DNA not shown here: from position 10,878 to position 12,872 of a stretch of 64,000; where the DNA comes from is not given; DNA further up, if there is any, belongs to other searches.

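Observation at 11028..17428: Four-gene cluster with PLD/HKD-like and PD-(D/E)xK-like nuclease modules and a DUF2971-like protein: candidate uncharacterised defence system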

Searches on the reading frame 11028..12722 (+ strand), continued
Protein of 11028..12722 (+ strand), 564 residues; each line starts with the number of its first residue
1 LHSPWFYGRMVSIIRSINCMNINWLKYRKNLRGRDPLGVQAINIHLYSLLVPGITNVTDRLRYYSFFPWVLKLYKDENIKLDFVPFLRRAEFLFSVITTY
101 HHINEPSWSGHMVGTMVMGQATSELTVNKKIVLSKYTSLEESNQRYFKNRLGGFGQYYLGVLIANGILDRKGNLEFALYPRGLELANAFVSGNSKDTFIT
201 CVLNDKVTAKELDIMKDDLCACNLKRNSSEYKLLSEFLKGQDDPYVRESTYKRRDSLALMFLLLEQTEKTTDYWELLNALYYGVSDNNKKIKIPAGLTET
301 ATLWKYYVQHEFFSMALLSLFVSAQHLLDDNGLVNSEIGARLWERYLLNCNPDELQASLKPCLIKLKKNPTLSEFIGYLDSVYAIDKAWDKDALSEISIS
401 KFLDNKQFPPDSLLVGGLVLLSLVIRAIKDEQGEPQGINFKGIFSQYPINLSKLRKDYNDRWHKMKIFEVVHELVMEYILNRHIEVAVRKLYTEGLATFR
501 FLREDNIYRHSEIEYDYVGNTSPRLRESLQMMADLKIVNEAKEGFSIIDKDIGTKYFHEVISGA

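Call 98: get_annotated_region(hit=H6, flank=7000)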
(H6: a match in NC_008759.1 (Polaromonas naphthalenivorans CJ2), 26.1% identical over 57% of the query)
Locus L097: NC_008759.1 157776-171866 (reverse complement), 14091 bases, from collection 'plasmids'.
description: Polaromonas naphthalenivorans CJ2 plasmid pPNAP03, complete sequence
organism: Polaromonas naphthalenivorans CJ2 (NCBI taxid 365044)
taxonomy: Bacteria; Pseudomonadota; Betaproteobacteria; Burkholderiales; Comamonadaceae; Polaromonas; Polaromonas naphthalenivorans; Polaromonas naphthalenivorans CJ2
host: -; source: -; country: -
typing (MOB-suite, as given by PLSDB): non-mobilizable; replicon rep_cluster_29
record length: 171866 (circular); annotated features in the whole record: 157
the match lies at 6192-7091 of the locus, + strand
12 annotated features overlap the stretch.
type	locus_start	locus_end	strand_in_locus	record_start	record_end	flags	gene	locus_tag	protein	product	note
CDS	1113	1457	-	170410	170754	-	-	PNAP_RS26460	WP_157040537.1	hypothetical protein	-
CDS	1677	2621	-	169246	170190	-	-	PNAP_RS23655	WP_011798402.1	hypothetical protein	-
CDS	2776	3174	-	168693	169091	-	-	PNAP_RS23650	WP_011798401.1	GreA/GreB family elongation factor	GO:0032784 - regulation of DNA-templated transcription elongation [Evidence IEA]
CDS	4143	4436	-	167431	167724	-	-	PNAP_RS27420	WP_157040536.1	hypothetical protein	-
CDS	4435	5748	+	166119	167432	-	-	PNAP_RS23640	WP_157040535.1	replication-relaxation family protein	-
CDS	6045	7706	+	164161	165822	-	-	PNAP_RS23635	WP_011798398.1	hypothetical protein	-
CDS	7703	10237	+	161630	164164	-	-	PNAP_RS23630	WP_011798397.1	hypothetical protein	-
CDS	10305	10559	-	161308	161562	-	-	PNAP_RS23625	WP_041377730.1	hypothetical protein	-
CDS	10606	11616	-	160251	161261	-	-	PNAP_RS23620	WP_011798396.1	hypothetical protein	-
CDS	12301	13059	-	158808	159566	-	-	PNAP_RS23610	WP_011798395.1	hypothetical protein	-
CDS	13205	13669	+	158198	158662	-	-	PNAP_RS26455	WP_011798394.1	topoisomerase DNA-binding C4 zinc finger domain-containing protein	GO:0006265 - DNA topological change [Evidence IEA]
CDS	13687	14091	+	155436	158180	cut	-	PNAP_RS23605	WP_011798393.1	UvrD-helicase domain-containing protein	-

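Call 99: get_annotated_region(hit=H1, flank=6000)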
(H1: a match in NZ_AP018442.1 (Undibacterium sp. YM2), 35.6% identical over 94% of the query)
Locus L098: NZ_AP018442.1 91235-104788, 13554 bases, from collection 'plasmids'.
description: Undibacterium sp. YM2 plasmid pUYM01, complete sequence
organism: Undibacterium sp. YM2 (NCBI taxid 2058625)
taxonomy: Bacteria; Pseudomonadota; Betaproteobacteria; Burkholderiales; Oxalobacteraceae; Undibacterium; Undibacterium sp. YM2
host: -; source: -; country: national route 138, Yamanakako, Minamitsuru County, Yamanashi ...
typing (MOB-suite, as given by PLSDB): non-mobilizable
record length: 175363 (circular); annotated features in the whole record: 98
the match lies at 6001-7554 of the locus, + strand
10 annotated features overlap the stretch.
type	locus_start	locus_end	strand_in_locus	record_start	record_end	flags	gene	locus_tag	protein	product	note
CDS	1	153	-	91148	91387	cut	-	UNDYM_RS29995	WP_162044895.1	hypothetical protein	-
CDS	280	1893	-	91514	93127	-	-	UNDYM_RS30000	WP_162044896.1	tetratricopeptide repeat protein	-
CDS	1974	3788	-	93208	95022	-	-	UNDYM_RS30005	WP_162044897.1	tetratricopeptide repeat protein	-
CDS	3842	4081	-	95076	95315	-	-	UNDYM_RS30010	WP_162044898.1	hypothetical protein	-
CDS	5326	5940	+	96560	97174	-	-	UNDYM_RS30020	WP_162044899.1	hypothetical protein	-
CDS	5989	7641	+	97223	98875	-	-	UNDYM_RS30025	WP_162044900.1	hypothetical protein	-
CDS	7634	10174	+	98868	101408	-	-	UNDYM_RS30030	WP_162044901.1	hypothetical protein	-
CDS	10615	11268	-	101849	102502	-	-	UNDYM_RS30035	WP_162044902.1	hypothetical protein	-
CDS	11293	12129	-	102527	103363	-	-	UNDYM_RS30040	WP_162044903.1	2OG-Fe(II) oxygenase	-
CDS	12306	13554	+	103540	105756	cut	-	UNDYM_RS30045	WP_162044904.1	hypothetical protein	-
